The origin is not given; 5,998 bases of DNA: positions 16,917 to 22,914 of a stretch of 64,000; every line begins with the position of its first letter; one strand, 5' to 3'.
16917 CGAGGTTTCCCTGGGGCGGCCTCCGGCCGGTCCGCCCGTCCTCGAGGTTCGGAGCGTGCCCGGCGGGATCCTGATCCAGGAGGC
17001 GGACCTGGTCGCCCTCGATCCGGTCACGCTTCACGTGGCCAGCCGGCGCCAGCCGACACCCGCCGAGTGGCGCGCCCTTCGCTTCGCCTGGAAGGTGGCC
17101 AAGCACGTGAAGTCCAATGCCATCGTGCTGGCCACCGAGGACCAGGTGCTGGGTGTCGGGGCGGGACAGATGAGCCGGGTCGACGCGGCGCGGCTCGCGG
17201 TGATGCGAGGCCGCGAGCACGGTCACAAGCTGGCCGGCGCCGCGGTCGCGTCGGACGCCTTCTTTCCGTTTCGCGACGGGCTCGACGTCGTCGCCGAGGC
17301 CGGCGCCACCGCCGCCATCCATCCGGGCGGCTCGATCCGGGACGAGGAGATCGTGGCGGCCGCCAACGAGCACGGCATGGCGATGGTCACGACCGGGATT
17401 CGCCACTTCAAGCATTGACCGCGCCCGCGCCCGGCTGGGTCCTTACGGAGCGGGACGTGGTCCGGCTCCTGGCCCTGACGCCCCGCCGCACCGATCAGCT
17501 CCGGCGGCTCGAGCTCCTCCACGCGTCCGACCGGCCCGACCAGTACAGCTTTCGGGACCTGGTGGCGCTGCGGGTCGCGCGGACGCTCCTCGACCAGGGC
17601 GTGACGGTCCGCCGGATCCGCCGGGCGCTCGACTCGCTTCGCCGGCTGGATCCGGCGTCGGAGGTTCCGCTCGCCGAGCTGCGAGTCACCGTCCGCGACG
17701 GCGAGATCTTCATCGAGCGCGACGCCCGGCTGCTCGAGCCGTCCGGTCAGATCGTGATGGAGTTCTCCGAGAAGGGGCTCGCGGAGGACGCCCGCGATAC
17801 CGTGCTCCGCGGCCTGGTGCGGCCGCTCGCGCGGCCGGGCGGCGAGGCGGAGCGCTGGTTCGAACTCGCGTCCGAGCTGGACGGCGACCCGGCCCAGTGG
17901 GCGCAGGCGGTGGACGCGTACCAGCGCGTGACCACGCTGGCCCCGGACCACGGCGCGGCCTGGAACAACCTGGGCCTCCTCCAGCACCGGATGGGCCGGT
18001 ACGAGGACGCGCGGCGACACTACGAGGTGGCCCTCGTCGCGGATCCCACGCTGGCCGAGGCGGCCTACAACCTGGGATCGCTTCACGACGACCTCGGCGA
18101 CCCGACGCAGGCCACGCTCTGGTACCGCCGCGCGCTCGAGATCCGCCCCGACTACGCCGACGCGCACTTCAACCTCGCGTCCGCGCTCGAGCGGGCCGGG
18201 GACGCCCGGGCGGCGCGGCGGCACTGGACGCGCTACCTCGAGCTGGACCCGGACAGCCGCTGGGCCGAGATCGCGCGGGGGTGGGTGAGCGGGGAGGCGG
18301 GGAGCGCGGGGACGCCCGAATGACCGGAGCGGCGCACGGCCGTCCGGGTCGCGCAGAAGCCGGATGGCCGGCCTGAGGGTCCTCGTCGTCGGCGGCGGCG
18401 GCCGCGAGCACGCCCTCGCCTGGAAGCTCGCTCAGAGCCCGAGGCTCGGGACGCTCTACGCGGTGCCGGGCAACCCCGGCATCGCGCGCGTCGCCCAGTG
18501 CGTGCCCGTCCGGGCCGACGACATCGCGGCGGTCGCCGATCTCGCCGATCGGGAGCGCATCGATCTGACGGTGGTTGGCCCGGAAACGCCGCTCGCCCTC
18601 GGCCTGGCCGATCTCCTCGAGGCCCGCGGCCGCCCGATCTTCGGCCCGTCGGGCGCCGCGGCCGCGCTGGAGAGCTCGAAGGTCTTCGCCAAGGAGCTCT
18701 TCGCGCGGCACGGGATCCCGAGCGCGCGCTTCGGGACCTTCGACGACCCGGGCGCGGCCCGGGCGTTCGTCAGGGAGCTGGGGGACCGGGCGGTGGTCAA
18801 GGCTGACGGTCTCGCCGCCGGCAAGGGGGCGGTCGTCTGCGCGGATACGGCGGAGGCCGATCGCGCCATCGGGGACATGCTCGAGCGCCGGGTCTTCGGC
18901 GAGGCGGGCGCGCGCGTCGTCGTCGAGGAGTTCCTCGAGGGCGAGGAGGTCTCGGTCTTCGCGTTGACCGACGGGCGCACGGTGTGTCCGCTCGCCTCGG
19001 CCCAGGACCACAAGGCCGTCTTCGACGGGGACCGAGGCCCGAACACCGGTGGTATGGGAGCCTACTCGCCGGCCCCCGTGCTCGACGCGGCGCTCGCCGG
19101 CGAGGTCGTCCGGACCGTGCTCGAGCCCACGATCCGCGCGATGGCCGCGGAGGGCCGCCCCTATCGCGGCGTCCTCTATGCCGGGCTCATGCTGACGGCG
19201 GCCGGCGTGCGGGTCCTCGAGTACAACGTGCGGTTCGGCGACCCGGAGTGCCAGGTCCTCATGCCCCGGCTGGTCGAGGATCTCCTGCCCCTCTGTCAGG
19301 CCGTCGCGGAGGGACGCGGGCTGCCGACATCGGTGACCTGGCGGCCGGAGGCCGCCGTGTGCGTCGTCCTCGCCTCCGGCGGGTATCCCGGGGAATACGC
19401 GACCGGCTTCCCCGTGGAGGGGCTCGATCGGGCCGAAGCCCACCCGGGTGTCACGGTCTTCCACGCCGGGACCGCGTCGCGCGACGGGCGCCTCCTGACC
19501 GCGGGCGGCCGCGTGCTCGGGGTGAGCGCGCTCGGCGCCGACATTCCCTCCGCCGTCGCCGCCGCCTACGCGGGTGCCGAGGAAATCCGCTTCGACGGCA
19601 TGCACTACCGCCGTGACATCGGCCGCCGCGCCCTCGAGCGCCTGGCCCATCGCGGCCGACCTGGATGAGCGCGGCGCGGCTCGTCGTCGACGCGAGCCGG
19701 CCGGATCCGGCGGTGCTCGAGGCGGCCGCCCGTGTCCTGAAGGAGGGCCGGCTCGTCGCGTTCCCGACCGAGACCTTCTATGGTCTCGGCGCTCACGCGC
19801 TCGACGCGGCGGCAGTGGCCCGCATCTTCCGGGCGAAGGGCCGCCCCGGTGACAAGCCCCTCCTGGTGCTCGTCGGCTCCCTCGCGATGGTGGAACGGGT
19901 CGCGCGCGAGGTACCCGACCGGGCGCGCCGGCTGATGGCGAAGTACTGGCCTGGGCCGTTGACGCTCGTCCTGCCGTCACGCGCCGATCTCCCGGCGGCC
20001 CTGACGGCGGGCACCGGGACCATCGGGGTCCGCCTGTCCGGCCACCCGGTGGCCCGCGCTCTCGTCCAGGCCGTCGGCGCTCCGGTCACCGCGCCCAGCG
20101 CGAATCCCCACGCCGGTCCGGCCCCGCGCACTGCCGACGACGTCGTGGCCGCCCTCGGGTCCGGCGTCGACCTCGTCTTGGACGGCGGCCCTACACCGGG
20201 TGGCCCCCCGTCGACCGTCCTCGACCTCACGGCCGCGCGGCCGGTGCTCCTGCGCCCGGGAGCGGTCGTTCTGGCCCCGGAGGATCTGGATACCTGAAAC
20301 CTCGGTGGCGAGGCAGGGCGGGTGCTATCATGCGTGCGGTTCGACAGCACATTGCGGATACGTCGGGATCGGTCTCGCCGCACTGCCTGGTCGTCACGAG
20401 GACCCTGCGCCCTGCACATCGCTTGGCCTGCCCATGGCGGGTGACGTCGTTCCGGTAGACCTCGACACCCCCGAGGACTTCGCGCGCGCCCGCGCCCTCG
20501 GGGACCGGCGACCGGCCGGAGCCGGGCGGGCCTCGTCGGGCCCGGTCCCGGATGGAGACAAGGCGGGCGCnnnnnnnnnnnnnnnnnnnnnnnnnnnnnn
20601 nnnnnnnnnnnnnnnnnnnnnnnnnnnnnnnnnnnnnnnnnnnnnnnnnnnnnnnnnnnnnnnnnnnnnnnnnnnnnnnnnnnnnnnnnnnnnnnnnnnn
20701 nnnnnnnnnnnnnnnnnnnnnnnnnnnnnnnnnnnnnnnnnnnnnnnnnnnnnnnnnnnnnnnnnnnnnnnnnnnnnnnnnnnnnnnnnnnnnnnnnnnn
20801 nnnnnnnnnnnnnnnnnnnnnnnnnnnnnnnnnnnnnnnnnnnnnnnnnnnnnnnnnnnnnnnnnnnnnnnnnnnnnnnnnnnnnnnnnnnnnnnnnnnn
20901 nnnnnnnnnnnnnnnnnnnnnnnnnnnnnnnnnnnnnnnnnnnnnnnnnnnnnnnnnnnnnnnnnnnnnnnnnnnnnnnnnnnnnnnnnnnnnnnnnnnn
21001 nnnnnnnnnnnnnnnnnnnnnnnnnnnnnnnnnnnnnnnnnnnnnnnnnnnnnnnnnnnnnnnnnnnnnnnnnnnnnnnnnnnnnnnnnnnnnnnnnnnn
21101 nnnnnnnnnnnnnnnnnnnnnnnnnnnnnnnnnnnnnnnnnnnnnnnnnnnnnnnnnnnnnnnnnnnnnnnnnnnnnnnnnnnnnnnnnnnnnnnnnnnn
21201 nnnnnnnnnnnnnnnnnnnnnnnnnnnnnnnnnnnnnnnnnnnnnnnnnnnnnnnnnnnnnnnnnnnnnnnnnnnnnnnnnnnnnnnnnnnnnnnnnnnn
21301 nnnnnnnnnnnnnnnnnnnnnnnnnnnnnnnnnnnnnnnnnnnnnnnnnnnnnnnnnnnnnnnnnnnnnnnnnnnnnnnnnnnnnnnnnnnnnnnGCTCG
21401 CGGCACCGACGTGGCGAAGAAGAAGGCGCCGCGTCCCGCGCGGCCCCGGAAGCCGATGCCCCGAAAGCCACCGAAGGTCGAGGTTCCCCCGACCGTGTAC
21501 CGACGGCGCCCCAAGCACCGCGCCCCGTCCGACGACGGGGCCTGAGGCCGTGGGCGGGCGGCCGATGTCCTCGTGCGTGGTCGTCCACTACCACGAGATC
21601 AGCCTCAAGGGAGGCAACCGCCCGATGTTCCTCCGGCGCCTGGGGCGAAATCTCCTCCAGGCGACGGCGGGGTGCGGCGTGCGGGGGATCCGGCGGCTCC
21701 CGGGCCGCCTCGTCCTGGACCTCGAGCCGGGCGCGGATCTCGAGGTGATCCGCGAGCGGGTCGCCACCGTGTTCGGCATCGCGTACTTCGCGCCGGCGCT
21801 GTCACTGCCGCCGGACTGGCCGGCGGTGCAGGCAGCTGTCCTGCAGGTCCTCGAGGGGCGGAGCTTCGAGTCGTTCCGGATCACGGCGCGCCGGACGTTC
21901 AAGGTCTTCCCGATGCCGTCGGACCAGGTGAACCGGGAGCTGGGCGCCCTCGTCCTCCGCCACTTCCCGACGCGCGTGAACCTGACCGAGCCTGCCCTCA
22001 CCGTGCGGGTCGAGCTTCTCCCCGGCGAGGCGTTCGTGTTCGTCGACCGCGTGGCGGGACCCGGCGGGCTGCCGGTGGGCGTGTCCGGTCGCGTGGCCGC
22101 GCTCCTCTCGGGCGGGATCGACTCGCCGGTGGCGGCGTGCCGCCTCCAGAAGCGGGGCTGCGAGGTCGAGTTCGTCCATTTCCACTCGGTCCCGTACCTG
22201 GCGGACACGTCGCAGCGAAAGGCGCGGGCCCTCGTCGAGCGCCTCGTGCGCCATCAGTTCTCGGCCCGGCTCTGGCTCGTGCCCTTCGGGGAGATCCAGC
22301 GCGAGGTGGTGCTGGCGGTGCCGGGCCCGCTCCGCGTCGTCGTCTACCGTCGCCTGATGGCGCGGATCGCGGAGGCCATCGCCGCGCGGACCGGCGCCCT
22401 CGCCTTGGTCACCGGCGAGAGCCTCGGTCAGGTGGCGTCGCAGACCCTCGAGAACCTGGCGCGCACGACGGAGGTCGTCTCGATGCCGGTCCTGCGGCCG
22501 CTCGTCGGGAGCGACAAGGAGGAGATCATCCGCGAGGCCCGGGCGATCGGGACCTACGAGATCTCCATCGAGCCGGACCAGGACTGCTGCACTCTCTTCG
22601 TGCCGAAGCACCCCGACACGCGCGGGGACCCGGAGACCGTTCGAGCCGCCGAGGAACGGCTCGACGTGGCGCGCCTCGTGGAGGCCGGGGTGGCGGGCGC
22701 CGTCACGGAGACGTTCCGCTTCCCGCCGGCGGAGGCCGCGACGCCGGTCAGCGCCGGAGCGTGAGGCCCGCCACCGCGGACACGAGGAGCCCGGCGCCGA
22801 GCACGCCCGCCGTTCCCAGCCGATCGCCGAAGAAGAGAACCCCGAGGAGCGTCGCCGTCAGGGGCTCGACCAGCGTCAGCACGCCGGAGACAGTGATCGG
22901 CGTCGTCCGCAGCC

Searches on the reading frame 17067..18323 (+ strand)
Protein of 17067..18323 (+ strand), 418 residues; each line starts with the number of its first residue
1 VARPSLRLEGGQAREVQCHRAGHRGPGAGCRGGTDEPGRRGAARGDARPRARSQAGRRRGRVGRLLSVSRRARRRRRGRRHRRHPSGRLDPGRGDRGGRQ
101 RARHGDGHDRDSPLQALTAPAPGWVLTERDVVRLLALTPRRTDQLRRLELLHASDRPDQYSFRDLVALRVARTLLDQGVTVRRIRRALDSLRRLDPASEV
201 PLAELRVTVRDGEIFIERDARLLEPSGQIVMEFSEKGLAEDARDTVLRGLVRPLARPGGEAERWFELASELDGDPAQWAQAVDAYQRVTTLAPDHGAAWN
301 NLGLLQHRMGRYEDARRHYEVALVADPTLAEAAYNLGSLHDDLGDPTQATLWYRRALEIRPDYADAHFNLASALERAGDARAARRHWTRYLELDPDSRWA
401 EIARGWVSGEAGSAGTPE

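Call 50: search_protein_families(library=pfam, proteins=[window:17067-18323:+], max_evalue=0.00001)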
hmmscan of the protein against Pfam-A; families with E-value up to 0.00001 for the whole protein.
window:17067-18323:+ (418 aa): 12 families
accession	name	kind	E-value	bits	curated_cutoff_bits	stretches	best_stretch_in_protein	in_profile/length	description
PF07719.23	TPR_2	-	3.1e-23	80.3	27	1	297-328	2-33/34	Tetratricopeptide repeat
PF00515.34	TPR_1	-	1.3e-22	79.1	27.8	1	330-363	1-34/34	Tetratricopeptide repeat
PF13414.12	TPR_11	-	2.1e-20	72.5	26.8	1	343-378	7-42/42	TPR repeat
PF13431.12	TPR_17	-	1.3e-19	69.2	24.4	0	353-384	2-33/34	Tetratricopeptide repeat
PF13432.12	TPR_16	-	2.9e-18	66.4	32.7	2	277-328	12-63/65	Tetratricopeptide repeat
PF13181.12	TPR_8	-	2.7e-16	58.7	25.7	0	330-363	1-34/34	Tetratricopeptide repeat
PF14559.12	TPR_19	-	1.6e-12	48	25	1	344-401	5-63/68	Tetratricopeptide repeat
PF13424.12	TPR_12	-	5.9e-12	46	30.1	0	278-323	19-72/77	Tetratricopeptide repeat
PF13428.12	TPR_14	-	6.2e-11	42.3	23.5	0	365-404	2-41/44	Tetratricopeptide repeat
PF13174.12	TPR_6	-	3.4e-10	40.3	26.3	0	365-397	1-33/33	Tetratricopeptide repeat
PF13176.12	TPR_7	-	5.2e-09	35.9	27.9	0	298-328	1-33/36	Tetratricopeptide repeat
PF13371.12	TPR_9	-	1.1e-07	32.2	35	0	277-331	10-64/73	Tetratricopeptide repeat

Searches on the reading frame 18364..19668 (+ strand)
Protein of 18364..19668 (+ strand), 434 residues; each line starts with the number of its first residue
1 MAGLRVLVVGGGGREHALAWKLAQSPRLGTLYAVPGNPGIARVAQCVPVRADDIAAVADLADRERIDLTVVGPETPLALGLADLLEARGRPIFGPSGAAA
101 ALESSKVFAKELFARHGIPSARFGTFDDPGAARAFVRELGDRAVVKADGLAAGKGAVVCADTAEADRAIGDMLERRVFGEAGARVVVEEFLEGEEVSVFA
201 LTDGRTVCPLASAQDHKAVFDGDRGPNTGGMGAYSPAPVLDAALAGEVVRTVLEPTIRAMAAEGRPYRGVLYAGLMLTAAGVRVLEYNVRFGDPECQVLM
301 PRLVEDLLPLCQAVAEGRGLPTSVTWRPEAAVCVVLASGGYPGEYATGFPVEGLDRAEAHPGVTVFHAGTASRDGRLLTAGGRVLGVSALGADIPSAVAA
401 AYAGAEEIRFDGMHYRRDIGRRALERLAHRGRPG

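Call 50: search_protein_families(library=pfam, proteins=[window:18364-19668:+], max_evalue=0.00001)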
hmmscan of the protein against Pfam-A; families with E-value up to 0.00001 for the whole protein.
window:18364-19668:+ (434 aa): 3 families
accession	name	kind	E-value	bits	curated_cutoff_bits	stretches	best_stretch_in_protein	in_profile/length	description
PF01071.24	GARS_A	-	2.6e-78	262.8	27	1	104-296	1-194/194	Phosphoribosylglycinamide synthetase, ATP-grasp (A) domain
PF02844.21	GARS_N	-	5.7e-36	123.7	29.5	1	5-103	2-100/100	Phosphoribosylglycinamide synthetase, N domain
PF02843.22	GARS_C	-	5.3e-33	113.7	34.8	1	331-422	1-92/92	Phosphoribosylglycinamide synthetase, C domain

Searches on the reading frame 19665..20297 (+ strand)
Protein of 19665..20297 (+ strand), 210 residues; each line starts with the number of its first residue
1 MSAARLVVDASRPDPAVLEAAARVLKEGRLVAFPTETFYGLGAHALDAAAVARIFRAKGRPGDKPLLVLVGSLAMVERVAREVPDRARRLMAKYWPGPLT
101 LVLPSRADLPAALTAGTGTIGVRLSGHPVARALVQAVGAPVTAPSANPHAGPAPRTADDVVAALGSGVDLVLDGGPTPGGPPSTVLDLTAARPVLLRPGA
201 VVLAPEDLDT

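Call 50: search_protein_families(library=pfam, proteins=[window:19665-20297:+], max_evalue=0.00001)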
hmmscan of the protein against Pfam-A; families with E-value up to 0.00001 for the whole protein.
window:19665-20297:+ (210 aa): 1 family
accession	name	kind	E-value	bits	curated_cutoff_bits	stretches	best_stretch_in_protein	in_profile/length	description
PF01300.24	Sua5_yciO_yrdC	-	1.1e-59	201.3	25.1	1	24-199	2-178/178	Telomere recombination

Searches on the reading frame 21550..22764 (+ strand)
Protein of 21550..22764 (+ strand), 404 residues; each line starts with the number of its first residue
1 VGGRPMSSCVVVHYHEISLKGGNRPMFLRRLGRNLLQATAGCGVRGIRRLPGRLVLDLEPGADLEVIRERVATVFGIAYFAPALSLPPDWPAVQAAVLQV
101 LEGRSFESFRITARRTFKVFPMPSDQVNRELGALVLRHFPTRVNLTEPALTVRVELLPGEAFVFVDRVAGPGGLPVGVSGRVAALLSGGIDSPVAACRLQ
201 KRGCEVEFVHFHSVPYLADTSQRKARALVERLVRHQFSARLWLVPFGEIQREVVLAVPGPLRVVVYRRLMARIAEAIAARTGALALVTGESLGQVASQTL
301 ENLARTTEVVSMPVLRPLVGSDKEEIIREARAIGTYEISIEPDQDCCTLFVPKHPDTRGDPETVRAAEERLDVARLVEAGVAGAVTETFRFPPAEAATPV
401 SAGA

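Call 50: search_protein_families(library=pfam, proteins=[window:21550-22764:+], max_evalue=0.00001)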
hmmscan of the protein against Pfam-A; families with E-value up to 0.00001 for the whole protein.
window:21550-22764:+ (404 aa): 3 families
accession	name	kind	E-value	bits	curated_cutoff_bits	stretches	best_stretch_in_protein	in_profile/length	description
PF02568.20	ThiI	-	6.8e-68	228.6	20.5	1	177-372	1-196/197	Thiamine biosynthesis protein (ThiI)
PF22025.1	ThiI_fer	-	2.4e-13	50.8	25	1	10-80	2-71/72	ThiI ferredoxin-like domain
PF02926.22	THUMP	-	1.7e-10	41.6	20.6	1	94-166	8-84/84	THUMP domain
